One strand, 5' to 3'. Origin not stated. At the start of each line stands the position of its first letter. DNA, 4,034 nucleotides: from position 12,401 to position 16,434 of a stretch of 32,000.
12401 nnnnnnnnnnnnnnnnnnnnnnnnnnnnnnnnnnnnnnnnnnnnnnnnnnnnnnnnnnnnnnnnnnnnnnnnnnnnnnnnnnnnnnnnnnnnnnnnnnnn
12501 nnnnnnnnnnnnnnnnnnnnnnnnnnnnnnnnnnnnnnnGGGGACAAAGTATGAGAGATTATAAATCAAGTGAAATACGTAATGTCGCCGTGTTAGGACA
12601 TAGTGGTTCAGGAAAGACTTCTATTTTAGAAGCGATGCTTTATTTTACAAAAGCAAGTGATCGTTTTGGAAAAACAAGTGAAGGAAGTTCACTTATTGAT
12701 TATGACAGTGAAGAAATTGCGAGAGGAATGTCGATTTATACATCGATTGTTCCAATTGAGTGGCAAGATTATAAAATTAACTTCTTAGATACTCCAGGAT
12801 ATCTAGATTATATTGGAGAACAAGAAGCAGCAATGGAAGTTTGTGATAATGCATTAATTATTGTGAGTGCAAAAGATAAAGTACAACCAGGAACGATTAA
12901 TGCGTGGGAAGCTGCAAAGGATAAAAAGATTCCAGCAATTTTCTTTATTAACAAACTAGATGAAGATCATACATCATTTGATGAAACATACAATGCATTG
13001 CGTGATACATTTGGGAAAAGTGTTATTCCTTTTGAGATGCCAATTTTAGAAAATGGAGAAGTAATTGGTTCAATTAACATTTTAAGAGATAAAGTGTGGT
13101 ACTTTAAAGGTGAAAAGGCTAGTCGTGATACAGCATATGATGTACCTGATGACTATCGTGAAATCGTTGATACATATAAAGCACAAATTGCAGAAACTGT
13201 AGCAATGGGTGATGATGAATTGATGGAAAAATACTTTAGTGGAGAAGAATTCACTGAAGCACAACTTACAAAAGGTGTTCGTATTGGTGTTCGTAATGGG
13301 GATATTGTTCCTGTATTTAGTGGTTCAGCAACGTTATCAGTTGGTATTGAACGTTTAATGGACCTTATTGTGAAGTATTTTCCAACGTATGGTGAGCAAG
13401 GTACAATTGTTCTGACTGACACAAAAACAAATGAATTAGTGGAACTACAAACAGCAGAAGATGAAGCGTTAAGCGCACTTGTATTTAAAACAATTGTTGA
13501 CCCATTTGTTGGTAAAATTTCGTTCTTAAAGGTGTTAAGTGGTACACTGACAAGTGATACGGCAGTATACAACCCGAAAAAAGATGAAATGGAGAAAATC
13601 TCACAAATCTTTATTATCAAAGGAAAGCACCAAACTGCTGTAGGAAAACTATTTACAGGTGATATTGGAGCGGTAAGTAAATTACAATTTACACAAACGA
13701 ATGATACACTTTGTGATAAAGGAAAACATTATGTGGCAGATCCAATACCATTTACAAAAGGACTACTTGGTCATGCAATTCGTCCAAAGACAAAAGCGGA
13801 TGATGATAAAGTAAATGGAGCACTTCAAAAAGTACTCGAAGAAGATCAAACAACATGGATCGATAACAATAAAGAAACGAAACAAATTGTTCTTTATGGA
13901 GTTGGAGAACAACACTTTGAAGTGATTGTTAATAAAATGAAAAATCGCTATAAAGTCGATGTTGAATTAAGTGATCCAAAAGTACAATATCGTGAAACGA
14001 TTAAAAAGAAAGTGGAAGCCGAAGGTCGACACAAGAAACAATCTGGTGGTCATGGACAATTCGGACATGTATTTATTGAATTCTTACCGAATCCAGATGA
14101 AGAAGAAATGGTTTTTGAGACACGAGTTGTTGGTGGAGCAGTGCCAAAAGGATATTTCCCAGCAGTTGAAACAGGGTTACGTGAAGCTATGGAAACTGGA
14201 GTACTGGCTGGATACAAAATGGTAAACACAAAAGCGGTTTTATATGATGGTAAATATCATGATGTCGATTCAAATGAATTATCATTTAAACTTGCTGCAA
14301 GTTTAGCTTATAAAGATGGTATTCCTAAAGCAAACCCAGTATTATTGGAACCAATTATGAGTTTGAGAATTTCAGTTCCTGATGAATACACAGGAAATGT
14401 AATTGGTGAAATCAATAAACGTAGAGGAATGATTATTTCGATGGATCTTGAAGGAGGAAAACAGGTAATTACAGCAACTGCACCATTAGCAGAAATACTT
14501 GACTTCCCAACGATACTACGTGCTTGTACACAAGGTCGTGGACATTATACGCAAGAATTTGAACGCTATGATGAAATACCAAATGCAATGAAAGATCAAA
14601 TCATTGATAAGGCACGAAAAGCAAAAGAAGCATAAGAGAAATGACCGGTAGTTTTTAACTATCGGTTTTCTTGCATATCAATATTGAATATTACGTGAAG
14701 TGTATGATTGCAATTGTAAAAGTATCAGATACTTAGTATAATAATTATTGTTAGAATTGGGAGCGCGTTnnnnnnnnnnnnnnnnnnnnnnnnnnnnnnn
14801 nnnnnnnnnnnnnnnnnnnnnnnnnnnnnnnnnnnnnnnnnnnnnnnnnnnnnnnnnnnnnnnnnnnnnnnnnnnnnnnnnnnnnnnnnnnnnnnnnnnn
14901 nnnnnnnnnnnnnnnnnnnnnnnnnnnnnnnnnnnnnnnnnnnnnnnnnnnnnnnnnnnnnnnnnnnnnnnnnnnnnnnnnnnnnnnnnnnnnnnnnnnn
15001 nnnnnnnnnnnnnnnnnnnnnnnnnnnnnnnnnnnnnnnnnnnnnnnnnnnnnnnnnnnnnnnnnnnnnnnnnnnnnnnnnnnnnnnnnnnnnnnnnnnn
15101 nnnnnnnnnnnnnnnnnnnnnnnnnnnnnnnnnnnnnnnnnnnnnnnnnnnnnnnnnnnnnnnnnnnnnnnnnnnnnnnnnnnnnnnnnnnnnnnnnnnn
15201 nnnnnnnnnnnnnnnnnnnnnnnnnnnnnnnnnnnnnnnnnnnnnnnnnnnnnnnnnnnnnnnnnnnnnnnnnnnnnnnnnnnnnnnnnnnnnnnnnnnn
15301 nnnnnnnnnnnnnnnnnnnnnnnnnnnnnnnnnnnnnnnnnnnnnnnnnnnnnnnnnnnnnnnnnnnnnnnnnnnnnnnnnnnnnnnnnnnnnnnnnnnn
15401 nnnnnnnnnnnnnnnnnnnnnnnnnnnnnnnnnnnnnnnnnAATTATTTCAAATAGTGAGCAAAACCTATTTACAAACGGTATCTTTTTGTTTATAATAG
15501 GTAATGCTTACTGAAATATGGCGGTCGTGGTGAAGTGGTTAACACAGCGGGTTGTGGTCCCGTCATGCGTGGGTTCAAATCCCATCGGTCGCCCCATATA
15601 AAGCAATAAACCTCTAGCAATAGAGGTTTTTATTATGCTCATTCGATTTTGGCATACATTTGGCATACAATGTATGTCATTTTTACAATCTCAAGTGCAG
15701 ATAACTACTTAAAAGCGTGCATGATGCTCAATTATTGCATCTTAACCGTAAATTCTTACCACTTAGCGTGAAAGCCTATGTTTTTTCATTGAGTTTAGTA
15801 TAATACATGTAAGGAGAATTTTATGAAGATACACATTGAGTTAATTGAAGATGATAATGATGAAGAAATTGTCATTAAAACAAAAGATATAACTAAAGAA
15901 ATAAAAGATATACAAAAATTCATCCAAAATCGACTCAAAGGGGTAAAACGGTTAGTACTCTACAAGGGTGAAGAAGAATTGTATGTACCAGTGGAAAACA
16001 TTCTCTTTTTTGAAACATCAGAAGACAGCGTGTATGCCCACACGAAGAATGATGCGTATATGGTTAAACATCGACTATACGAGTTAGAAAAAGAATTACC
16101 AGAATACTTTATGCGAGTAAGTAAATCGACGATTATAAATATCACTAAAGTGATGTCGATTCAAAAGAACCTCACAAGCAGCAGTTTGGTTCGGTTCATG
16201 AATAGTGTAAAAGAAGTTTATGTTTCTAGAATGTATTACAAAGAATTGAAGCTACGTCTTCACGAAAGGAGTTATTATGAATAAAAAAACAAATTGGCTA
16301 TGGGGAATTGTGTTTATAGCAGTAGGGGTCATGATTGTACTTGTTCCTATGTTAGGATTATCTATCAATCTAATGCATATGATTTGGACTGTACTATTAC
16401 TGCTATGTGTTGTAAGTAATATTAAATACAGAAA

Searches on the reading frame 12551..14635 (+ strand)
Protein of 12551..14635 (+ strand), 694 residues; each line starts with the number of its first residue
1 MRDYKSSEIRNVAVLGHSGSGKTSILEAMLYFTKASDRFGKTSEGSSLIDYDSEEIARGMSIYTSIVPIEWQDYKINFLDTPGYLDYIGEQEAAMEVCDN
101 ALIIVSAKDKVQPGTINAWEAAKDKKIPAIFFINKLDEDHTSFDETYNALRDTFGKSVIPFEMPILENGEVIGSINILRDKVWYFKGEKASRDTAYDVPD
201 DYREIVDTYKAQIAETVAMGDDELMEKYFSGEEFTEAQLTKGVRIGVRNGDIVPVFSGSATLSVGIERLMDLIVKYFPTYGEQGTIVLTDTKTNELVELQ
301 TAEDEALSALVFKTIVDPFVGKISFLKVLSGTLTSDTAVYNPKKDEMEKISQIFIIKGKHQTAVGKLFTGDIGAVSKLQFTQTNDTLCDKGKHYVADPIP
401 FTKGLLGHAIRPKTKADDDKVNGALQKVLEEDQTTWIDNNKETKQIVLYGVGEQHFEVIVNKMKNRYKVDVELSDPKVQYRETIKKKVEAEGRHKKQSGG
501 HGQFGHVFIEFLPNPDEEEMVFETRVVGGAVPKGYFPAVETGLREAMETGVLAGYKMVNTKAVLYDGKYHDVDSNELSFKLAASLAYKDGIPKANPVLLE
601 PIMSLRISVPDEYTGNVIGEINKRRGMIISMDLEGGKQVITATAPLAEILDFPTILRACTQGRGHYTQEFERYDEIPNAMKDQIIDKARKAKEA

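Call 9: search_protein_families(library=pfam, proteins=[window:12551-14635:+])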
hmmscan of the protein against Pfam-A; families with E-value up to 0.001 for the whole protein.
window:12551-14635:+ (694 aa): 8 families
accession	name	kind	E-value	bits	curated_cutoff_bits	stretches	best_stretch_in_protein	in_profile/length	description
PF00009.33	GTP_EFTU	-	1.7e-42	145.6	26.5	1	8-278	2-187/188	Elongation factor Tu GTP binding domain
PF03764.24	EFG_IV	-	1.2e-40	138.4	24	1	476-595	1-121/121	Elongation factor G, domain IV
PF00679.30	EFG_C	-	5.2e-26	91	27.9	1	597-683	1-88/89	Elongation factor G C-terminus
PF14492.12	EFG_III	-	6e-22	77.9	27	1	405-474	5-74/75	Elongation Factor G, domain III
PF22042.2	EF-G_D2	-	8.6e-15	55.1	27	1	307-389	2-83/84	Elongation factor G domain 2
PF01926.29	MMR_HSR1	-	1.2e-06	29.1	21.9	1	11-135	1-113/113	50S ribosome-binding GTPase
PF16658.11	RF3_C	-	5e-06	26.8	40.1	1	410-490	15-95/132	Class II release factor RF3, C-terminal domain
PF03144.31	GTP_EFTU_D2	-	0.00046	21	30.3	0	321-388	1-73/73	Elongation factor Tu domain 2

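Call 10: search_protein_families(library=ncbifam, proteins=[window:12551-14635:+])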
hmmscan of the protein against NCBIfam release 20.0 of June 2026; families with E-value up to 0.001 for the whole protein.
window:12551-14635:+ (694 aa): 29 families (the best 25 are shown)
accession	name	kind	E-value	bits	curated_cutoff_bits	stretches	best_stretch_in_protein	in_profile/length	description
NF009381.0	PRK12740.1-5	subfamily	4.6e-258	858.2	583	1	1-692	1-689/692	elongation factor G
TIGR00484.1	EF-G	equivalog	1.8e-190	634.5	659.4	1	2-689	3-690/691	elongation factor G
NF009891.0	PRK13351.1-1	equivalog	1e-171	572.9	597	1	1-690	1-679/681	elongation factor G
NF058620.1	EFG2_Bacteroid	exception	8.5e-171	569.9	1000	2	1-513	1-507/717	elongation factor G2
NF009377.1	PRK12740.1-1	equivalog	2.3e-164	548.5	890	1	5-684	9-698/700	elongation factor G-like protein EF-G2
NF009379.0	PRK12740.1-3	equivalog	4.2e-157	524.6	513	1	6-690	5-672/674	elongation factor G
NF012153.1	tet_protect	equivalog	5e-94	315.7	775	1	11-673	2-614/614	tetracycline resistance ribosomal protection protein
NF033148.1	tet_protect_M_W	exception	8.1e-70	235.9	1100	2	208-675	169-612/639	TetM/TetW/TetO/TetS family tetracycline resistance ribosomal protection protein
TIGR00490.1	aEF-2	equivalog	1.2e-68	231.9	738.45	3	541-692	562-715/720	elongation factor EF-2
NF012155.1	tet_protect_M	exception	1.8e-57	194.9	1420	2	213-673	174-610/639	tetracycline resistance ribosomal protection protein Tet(M)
NF009892.0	PRK13351.1-3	equivalog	9.9e-51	172.9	640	2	8-159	2-158/623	elongation factor G-like protein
NF000120.3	47473_otr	exception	1e-49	169.7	900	2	210-666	174-606/608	tetracycline resistance ribosomal protection protein Otr(A)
NF001964.0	PRK00741.1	equivalog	3.8e-48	164.2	473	1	9-487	12-476/529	peptide chain release factor 3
NF012154.0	tet_protect_Q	exception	2.7e-47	161.4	1425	2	9-159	3-153/638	tetracycline resistance ribosomal protection protein Tet(Q)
TIGR01394.1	TypA_BipA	equivalog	6.9e-44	150.1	757.3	3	9-154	1-144/594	translational GTPase TypA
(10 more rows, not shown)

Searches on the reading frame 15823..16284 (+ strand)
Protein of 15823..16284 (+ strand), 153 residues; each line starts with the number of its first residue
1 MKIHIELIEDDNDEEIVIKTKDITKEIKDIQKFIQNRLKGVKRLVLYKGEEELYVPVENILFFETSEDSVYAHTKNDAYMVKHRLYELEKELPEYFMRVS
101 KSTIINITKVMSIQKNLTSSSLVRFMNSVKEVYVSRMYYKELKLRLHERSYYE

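Call 9: search_protein_families(library=pfam, proteins=[window:15823-16284:+])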
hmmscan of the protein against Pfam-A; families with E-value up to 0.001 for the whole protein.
window:15823-16284:+ (153 aa): 1 family
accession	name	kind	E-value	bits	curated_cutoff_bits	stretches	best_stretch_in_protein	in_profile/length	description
PF04397.21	LytTR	-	3.7e-22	78.8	22.6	1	54-146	5-97/98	LytTr DNA-binding domain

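Call 10: search_protein_families(library=ncbifam, proteins=[window:15823-16284:+])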
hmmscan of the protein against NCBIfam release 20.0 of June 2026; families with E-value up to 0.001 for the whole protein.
window:15823-16284:+ (153 aa): 3 families
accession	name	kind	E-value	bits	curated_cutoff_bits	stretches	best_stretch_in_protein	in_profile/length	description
NF010684.1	PRK14084.1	equivalog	2.6e-06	27.4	375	1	48-145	153-251/254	response regulator transcription factor LytR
NF046049.1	quorum_RR_AgrA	equivalog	2.2e-05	24.1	400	1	7-135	107-231/238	quorum-sensing response regulator AgrA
NF008677.0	PRK11697.1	equivalog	0.00071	19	246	1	46-146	138-235/238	two-component system response regulator BtsR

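Call 42: find_homologous_proteins(query=window:15823-16284:+)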
Query window:15823-16284:+ (153 aa): 463 proteins with E <= 0.001 among 491 candidates; the best 120 are listed.
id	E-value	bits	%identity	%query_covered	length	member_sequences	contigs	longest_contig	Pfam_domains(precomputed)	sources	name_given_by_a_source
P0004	8.2e-89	313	100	100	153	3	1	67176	PF04397.22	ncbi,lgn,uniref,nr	ncbi:LytTr DNA-binding domain-containing protein [Breznakia blatticola]|uniref:LytTr DNA-binding dom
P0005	3.6e-79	281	89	100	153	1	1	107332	PF04397.22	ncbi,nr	ncbi:hypothetical protein A4S06_04395 [Erysipelotrichaceae bacterium MTC7]|nr:hypothetical protein A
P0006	3.5e-49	184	59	98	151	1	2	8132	PF04397.22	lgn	-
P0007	8.7e-48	180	59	98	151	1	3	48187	PF04397.22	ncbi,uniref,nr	ncbi:DNA-binding LytR/AlgR family response regulator [Breznakia sp. PF5-3]|uniref:LytTR family DNA-b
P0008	1.6e-46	176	59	98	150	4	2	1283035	PF04397.22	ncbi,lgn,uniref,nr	ncbi:LytTR family DNA-binding domain-containing protein [Breznakia pachnodae]|uniref:DNA-binding Lyt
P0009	1.6e-43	166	87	61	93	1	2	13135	PF04397.22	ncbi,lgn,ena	-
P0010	7.3e-43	164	57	100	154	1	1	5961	PF04397.22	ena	-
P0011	1.6e-42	163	54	100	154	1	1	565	PF04397.22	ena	-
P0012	2.4e-42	162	56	99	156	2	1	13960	PF04397.22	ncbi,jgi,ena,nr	ncbi:MAG: LytTR family transcriptional regulator [Clostridiales bacterium]|nr:LytTR family transcrip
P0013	2.8e-42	162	57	98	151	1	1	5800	PF04397.22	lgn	-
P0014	5.0e-42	161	56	100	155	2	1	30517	PF04397.22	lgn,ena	-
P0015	4.2e-41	158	52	97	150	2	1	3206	PF04397.22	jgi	-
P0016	5.2e-41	158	50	100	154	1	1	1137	PF04397.22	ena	-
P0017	5.3e-41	158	48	100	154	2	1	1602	PF04397.22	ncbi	-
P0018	5.5e-41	158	51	100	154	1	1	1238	PF04397.22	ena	-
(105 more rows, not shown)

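Call 43: find_encoding_contigs(protein=P0008, flank=4000, max_places=3)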
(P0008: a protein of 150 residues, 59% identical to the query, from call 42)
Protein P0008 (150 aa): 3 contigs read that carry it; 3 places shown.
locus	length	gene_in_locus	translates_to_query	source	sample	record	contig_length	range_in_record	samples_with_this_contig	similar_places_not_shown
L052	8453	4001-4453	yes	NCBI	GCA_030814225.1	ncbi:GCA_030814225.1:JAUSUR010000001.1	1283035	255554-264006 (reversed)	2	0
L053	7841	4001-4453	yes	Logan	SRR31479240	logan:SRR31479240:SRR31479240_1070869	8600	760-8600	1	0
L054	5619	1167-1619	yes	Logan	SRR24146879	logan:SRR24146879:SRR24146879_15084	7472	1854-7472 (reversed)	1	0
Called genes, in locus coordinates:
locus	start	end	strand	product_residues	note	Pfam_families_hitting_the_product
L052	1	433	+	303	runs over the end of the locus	PF01323:DSBA, PF13743:Thioredoxin_5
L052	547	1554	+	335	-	PF03417:AAT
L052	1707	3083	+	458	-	PF00285:Citrate_synt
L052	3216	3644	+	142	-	PF22381:Staph_reg_Sar_Rot (weak), PF12802:MarR_2 (weak), PF25212:HVO_A0114 (weak), PF01047:MarR, PF13463:HTH_27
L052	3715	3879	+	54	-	-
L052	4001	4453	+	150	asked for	PF04397:LytTR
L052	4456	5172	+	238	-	PF22570:LiaF-TM (weak)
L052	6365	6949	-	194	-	PF00929:RNase_T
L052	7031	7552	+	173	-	PF01625:PMSR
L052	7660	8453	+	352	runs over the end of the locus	PF04389:Peptidase_M28 (faint), PF05343:Peptidase_M42, PF01546:Peptidase_M20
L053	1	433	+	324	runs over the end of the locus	PF01323:DSBA, PF13743:Thioredoxin_5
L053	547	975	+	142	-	-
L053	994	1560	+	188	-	PF03417:AAT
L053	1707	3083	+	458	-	PF00285:Citrate_synt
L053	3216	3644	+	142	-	PF22381:Staph_reg_Sar_Rot (weak), PF12802:MarR_2 (weak), PF25212:HVO_A0114 (weak), PF01047:MarR, PF13463:HTH_27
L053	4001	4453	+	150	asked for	PF04397:LytTR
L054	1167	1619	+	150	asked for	PF04397:LytTR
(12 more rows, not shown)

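Call 44: find_encoding_contigs(protein=P0006, flank=4000, max_places=3)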
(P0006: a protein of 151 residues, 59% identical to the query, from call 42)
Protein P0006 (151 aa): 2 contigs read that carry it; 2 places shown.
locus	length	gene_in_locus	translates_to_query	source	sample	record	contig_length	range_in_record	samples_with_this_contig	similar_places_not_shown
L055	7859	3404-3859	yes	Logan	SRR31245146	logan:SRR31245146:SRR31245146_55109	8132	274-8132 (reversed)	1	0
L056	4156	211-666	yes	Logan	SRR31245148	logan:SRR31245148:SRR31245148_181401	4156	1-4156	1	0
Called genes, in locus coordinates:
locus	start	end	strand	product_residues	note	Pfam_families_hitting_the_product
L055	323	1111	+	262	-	PF00520:Ion_trans, PF07885:Ion_trans_2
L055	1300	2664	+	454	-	PF00285:Citrate_synt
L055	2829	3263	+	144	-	PF22381:Staph_reg_Sar_Rot (weak), PF12802:MarR_2, PF25212:HVO_A0114 (weak), PF01047:MarR, PF13412:HTH_24 (weak), PF13463:HTH_27 (weak)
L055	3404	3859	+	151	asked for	PF04397:LytTR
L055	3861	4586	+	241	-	PF22570:LiaF-TM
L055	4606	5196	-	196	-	PF00929:RNase_T, PF13482:RNase_H_2 (weak), PF16473:Rv2179c-like (faint)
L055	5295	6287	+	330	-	PF01625:PMSR, PF01641:SelR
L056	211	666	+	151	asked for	PF04397:LytTR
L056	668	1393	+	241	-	PF22570:LiaF-TM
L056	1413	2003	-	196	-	PF00929:RNase_T, PF13482:RNase_H_2 (weak), PF16473:Rv2179c-like (faint)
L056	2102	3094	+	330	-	PF01625:PMSR, PF01641:SelR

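Call 45: find_encoding_contigs(protein=P0013, flank=4000, max_places=3)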
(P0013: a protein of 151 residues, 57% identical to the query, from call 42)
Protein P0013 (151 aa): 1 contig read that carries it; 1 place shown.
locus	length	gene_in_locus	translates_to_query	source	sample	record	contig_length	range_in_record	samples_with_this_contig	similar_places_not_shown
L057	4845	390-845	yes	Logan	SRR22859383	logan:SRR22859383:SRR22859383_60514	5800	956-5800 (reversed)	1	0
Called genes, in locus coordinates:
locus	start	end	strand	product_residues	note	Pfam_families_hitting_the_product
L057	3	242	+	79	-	?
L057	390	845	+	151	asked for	PF04397:LytTR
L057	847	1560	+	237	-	PF18917:LiaI-LiaF-like_TM1 (weak), PF22570:LiaF-TM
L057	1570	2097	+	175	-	PF01625:PMSR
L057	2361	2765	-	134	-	-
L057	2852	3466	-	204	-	PF00717:Peptidase_S24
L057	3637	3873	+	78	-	PF13560:HTH_31 (weak), PF01381:HTH_3, PF12844:HTH_19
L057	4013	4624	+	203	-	PF00857:Isochorismatase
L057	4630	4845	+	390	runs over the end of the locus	?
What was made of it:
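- Tried and rejected: More distant LytTR/LiaF-TM loci (L055-L057) have no RNA1 (calls 44, 45).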

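Call 78: find_encoding_contigs(protein=P0009, flank=3500, max_places=4)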
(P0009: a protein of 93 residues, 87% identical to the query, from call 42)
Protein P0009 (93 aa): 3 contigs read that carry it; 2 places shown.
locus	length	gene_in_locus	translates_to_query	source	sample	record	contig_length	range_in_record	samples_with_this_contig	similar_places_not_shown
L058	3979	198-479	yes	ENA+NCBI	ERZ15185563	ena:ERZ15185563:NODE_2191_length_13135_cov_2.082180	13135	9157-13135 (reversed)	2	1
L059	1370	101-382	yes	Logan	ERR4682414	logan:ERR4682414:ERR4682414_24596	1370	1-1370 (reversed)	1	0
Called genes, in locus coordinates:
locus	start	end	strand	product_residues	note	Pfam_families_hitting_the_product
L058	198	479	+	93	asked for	PF04397:LytTR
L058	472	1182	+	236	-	PF22570:LiaF-TM (weak)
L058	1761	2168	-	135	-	-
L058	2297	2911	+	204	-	PF00857:Isochorismatase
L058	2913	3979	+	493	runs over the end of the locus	PF17767:NAPRTase_N, PF04095:NAPRTase, PF17956:NAPRTase_C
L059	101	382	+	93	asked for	PF04397:LytTR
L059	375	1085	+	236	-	PF22570:LiaF-TM (weak)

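Call 79: find_encoding_contigs(protein=P0007, flank=3500, max_places=4)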
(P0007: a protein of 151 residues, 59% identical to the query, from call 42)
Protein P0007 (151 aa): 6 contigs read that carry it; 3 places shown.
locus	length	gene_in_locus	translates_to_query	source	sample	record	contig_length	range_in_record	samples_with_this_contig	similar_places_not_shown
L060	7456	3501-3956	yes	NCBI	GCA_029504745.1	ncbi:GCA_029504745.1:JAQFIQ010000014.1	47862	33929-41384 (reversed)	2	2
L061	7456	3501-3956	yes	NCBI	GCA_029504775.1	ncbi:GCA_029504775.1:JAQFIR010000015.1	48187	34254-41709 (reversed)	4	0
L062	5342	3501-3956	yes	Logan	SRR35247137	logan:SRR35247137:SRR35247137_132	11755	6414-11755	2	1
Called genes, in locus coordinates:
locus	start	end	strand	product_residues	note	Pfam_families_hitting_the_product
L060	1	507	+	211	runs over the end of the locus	-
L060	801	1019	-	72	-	-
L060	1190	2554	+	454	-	PF00285:Citrate_synt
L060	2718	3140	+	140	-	PF22381:Staph_reg_Sar_Rot, PF01047:MarR (weak), PF13463:HTH_27 (weak), PF25212:HVO_A0114, PF13601:HTH_34 (faint)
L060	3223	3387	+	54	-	-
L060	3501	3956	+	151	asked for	PF04397:LytTR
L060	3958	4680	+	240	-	PF22570:LiaF-TM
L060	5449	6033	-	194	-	PF00929:RNase_T, PF13482:RNase_H_2 (weak), PF16473:Rv2179c-like (weak)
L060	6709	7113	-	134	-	-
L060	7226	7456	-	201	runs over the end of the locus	PF00717:Peptidase_S24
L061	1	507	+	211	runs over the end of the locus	-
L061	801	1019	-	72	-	-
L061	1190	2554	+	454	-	PF00285:Citrate_synt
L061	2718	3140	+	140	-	PF22381:Staph_reg_Sar_Rot, PF01047:MarR (weak), PF13463:HTH_27 (weak), PF25212:HVO_A0114, PF13601:HTH_34 (faint)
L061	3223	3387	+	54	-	-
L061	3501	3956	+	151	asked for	PF04397:LytTR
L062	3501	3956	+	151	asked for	PF04397:LytTR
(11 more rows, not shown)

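Call 83: search_protein_families(library=padloc, proteins=[window:15823-16284:+], max_evalue=0.01)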
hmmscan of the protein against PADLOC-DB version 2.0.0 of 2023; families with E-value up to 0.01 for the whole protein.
window:15823-16284:+ (153 aa): 0 families

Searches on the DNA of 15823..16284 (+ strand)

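Call 73: search_rna_families(sources=[L025, L052, L012, L018, L016, L007], threshold=gathering)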
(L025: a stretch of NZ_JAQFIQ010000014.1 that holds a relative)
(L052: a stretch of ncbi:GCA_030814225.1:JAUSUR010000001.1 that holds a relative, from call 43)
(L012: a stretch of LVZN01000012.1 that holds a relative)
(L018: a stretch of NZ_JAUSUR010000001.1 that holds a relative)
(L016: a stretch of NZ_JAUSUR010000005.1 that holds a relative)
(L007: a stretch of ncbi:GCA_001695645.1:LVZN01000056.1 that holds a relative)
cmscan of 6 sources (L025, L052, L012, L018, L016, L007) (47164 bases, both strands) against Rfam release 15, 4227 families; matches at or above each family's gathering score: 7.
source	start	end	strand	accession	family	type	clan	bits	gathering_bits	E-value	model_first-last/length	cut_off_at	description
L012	1409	1482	-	RF00005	tRNA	Gene; tRNA;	CL00001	73.5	29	2.5e-14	1-71/71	no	tRNA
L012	1127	1199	-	RF00005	tRNA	Gene; tRNA;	CL00001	73.2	29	3e-14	1-71/71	no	tRNA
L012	1050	1120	-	RF00005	tRNA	Gene; tRNA;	CL00001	70.7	29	1.5e-13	1-71/71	no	tRNA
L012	1491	1563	-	RF00005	tRNA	Gene; tRNA;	CL00001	69.5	29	3.1e-13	1-71/71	no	tRNA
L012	1220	1292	-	RF00005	tRNA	Gene; tRNA;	CL00001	65.3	29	4.4e-12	1-71/71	no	tRNA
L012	1316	1396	-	RF00005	tRNA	Gene; tRNA;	CL00001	59.2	29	2.1e-10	1-71/71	no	tRNA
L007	2282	2354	+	RF00005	tRNA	Gene; tRNA;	CL00001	55.6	29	2.2e-09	1-71/71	no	tRNA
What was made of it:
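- On CsrB/RsmZ-type protein sponge RNA: None in the homologues either (call 73).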
